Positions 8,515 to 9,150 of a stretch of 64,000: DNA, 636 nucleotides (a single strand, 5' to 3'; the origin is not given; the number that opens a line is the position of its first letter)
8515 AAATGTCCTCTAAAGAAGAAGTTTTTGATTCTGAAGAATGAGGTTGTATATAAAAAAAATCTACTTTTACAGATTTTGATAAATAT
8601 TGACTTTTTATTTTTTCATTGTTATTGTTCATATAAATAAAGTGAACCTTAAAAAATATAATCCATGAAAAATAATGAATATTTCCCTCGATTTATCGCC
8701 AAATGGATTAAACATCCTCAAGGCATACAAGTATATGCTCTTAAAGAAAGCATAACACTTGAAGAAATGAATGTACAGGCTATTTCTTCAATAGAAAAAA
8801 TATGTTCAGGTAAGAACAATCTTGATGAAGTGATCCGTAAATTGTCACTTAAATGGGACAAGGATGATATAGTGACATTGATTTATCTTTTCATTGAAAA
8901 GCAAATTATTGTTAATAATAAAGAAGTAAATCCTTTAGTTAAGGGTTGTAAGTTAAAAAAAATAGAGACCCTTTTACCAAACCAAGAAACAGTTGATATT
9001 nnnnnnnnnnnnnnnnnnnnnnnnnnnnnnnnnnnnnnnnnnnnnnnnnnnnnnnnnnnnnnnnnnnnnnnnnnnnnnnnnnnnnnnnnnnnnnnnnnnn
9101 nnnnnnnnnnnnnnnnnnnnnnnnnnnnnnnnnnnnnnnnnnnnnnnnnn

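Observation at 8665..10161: RRE-YcaO fusion with PxP-type C-terminus and its own terminator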

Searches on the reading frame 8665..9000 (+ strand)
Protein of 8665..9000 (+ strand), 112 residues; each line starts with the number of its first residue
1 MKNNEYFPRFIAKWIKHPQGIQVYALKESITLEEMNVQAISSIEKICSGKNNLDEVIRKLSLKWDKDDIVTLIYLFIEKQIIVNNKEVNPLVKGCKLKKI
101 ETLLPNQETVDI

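Call 20: search_solved_structures(query=A2, max_evalue=10, show_alignments=3)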
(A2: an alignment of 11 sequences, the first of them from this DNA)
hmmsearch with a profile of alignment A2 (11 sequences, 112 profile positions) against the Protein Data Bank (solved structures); distinct sequences matched with E-value up to 10: 2.
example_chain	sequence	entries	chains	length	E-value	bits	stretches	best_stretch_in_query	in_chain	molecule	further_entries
6zu5_SB0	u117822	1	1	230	0.57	13.6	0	71-108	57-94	eS1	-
8fbt_B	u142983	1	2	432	4.6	10.7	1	38-87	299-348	Glycylpeptide N-tetradecanoyltransferase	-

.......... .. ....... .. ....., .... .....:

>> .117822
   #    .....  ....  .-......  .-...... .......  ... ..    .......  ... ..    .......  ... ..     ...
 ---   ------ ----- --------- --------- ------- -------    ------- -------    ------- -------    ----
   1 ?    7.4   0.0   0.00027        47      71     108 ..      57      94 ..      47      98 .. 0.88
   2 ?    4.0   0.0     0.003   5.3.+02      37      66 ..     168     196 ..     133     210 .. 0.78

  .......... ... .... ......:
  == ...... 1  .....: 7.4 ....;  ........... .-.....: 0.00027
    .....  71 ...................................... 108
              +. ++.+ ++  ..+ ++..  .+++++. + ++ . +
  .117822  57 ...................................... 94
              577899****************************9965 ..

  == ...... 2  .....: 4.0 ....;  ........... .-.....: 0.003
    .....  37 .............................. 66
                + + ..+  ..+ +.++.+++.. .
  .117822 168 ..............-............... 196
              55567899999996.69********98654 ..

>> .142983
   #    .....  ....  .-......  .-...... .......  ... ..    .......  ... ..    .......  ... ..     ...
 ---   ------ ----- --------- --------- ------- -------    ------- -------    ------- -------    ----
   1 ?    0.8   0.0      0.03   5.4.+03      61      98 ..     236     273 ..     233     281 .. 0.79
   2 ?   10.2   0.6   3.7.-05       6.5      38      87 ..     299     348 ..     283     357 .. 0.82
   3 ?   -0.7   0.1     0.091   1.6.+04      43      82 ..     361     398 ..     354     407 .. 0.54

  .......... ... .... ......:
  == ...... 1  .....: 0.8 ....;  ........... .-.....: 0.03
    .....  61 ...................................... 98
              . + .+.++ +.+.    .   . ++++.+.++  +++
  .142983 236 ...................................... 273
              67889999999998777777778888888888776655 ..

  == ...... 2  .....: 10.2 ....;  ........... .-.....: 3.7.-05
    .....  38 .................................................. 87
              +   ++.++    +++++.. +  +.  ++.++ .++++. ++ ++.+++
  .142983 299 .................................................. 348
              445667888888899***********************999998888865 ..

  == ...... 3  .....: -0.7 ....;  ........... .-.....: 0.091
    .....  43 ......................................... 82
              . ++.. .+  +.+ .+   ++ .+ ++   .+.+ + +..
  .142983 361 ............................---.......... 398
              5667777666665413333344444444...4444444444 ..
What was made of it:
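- On RiPP recognition element (RRE / PqqD-like): A profile search against PDB gave no RRE hit (call 20).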

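Call 21: search_protein_families(library=pfam, alignment_id=A2, max_evalue=10)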
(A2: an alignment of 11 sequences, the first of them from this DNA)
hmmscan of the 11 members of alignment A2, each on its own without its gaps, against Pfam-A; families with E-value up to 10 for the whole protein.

A. member 1, seq(112 aa): 1 family
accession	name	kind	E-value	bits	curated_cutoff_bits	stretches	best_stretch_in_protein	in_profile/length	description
PF21093.3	Nup188_N-subdom_III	-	0.0044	16.5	24.3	1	33-97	34-99/413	Nucleoporin Nup188, N-terminal subdomain III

B. families by the number of members that match (of 11 scanned): 14 families
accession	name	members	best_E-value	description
PF04738.18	Lant_dehydr_N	4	0.024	Lantibiotic dehydratase, N terminus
PF21093.3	Nup188_N-subdom_III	1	0.0044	Nucleoporin Nup188, N-terminal subdomain III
PF18420.7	CSN4_RPN5_eIF3a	1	0.0082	CSN4/RPN5/eIF3a helix turn helix domain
PF06288.18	DUF1040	1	0.021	Protein of unknown function (DUF1040)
PF06128.16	Shigella_OspC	1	0.033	Shigella flexneri OspC protein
PF23150.1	CFAP61_dimer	1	0.062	CFAP61 dimerisation domain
PF03059.22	NAS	1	0.063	Nicotianamine synthase protein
PF24484.1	ADAMTSL1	1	0.066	ADAMTSL1 domain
PF08100.18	Dimerisation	1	0.069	O-methyltransferase dimerisation domain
PF14733.11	ACDC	1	0.1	AP2-coincident C-terminal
PF09511.15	RNA_lig_T4_1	1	0.11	RNA ligase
PF24434.1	DUF7557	1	0.13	Family of unknown function (DUF7557)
PF03118.21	RNA_pol_A_CTD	1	0.13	Bacterial RNA polymerase, alpha chain C terminal domain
PF24406.1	nSTAND_NTPase4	1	0.34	Novel STAND NTPase 4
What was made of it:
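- The RRE shows no sequence-level match to PqqD (calls 20, 21).
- Tried and rejected: Pfam on 11 N-termini at E<=10 (call 21) and a profile search against PDB (call 20) gave nothing.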

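Call 40: predict_structure(alignment_id=A2)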
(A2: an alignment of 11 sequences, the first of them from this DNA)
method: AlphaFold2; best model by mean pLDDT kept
length: 112 residues; sequences in the alignment: 11
mean_pLDDT: 79.9   pTM: 0.70
mean pLDDT of the five models: 79.9, 79.5, 78.4, 59.4, 54.4
residues with pLDDT >= 90: 63; 70-90: 20; 50-70: 5; < 50: 24
segments of 3 or more residues with pLDDT < 50: 1-3, 89-98, 102-112
pLDDT, mean of each block of 10 residues (from residue 1): 74 90 86 92 95 96 95 93 76 46 45 43
secondary structure, 60 per line:
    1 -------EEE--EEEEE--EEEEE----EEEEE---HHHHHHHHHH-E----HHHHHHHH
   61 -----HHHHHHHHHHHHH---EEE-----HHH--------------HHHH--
elements in order: E8-10 E13-17 E20-24 E29-33 H37-46 H53-60 H66-78 E82-84 H107-110
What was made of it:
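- On RiPP recognition element (RRE / PqqD-like): The AF2 strands are at 13-17, 20-24 and 29-33 (plus 8-10), and the helices at 37-46, 53-60 and 66-78 (call 40).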

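Call 43: fold_search(model_id=the predicted structure, library=pdb)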
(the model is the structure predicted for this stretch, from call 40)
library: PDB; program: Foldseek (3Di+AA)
matches with E <= 10: 174; with E <= 0.001: 0
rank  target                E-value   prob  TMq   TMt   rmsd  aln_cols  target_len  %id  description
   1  8t19_A                9.5e-03  1.00  0.57  0.71   2.5        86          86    9  RiPP precursor peptide recognition element (RRE) domain of Ocin-ThiF-like partner protein, PbtF, bound to an 8 residue (released 2024-06-12)
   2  5lq4_A                7.8e-02  0.99  0.51  0.15   3.2        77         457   10  The Structure of ThcOx, the First Oxidase Protein from the Cyanobactin Pathways (released 2016-11-09)
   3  6gri_2                8.4e-02  0.89  0.45  0.22   4.8        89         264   15  E. coli Microcin synthetase McbBCD complex (released 2019-01-30)
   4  5sxy_MODEL_1_A        1.8e-01  0.80  0.42  0.48   3.8        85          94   14  The solution NMR structure for the PqqD truncation of Methylobacterium extorquens PqqCD representing a functio (released 2017-05-24)
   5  5lq4_B                2.0e-01  0.93  0.49  0.14   3.2        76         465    9  The Structure of ThcOx, the First Oxidase Protein from the Cyanobactin Pathways (released 2016-11-09)
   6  8pz5_A                4.1e-01  0.77  0.47  0.14   3.2        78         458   10  Structure of ThcOx, solved at wavelength 3.099 A (released 2023-10-25)
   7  6jx3_B                4.4e-01  0.63  0.42  0.52   4.3        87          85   14  Lasso peptide synthetase B1 complexed with the leader peptide (released 2019-06-26)
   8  3h5r_B                5.0e-01  0.84  0.55  0.21   3.3        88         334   14  Crystal structure of E. coli MccB + Succinimide (released 2009-06-16)
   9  6gos_1                5.0e-01  0.57  0.42  0.19   4.0        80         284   12  E. coli Microcin synthetase McbBCD complex with pro-MccB17 bound (released 2019-01-30)
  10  3h9q_B                5.7e-01  0.82  0.55  0.21   3.3        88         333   14  Crystal structure of E. coli MccB + SeMet MccA (released 2009-06-16)
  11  6gos_2                5.7e-01  0.44  0.40  0.19   4.1        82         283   13  E. coli Microcin synthetase McbBCD complex with pro-MccB17 bound (released 2019-01-30)
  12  3h9q_D                6.5e-01  0.85  0.56  0.21   2.8        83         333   11  Crystal structure of E. coli MccB + SeMet MccA (released 2009-06-16)
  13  6grg_2                7.3e-01  0.38  0.39  0.18   4.2        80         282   10  E. coli Microcin synthetase McbBCD complex with pro-MccB17, ADP and phosphate bound (released 2019-01-30)
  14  8hkr_B                7.8e-01  0.33  0.38  0.14   5.2        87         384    7  Crystal Structure of Histone H3 Lysine 79 (H3K79) Methyltransferase Rv2067c from Mycobacterium tuberculosis (released 2023-10-18)
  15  3h5a_A                8.3e-01  0.63  0.52  0.19   3.7        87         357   14  Crystal structure of E. coli MccB (released 2009-06-16)
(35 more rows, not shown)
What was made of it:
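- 8683..8919 (+): N-terminal RRE domain (residues ~7-85), beta-strands followed by three helices. The Foldseek top hit is the PbtF RRE with TM 0.71 (call 43).
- On RiPP recognition element (RRE / PqqD-like): Foldseek agrees (call 43).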
